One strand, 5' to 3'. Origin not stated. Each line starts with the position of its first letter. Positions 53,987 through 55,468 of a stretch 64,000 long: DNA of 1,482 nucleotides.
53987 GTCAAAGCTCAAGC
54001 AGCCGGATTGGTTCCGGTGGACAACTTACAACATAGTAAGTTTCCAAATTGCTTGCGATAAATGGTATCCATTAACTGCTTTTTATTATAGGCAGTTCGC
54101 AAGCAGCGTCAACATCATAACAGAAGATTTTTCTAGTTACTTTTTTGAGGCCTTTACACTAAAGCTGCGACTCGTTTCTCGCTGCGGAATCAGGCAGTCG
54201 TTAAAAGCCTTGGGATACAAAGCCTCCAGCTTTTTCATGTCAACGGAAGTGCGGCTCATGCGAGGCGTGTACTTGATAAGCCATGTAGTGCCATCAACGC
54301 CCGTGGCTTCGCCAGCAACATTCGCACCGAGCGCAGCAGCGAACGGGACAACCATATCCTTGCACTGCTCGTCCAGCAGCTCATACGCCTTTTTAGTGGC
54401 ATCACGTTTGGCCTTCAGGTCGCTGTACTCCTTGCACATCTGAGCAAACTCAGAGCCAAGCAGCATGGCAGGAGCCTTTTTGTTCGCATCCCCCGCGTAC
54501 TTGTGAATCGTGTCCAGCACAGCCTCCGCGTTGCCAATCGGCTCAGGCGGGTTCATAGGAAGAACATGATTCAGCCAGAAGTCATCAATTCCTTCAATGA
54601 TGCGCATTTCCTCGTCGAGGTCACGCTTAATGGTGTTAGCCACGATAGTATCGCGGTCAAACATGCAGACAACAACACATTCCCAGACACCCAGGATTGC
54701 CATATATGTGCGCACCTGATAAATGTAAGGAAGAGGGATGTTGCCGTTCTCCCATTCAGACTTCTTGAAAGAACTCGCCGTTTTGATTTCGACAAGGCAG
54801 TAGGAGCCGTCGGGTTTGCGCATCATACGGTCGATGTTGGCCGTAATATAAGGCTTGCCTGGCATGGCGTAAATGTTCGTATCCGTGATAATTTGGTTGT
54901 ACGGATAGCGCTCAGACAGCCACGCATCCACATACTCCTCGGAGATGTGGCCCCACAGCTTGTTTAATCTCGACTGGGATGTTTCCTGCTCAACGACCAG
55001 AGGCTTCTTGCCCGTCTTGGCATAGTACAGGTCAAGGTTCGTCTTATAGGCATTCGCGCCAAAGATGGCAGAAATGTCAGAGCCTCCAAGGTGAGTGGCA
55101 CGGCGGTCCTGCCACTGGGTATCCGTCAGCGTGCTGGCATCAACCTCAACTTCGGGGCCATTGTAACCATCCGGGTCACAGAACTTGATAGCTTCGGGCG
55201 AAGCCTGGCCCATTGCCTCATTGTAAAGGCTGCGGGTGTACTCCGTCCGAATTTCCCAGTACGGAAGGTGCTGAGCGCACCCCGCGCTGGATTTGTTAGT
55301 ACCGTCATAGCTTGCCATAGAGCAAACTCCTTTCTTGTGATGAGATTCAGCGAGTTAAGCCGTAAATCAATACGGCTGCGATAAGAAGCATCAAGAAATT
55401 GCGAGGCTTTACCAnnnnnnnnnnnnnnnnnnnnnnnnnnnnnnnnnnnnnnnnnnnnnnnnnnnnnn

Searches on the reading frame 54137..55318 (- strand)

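Call 55: search_protein_families(library=phrogs, proteins=[window:54137-55318:-], max_evalue=0.0001)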
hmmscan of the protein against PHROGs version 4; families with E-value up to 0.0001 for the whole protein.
window:54137-55318:- (393 aa): 1 family
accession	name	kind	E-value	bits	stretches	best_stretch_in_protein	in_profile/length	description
phrog_434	-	DNA, RNA and nucleotide metabolism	2.5e-54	185.9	1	65-392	56-365/372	RecE-like recombination exonuclease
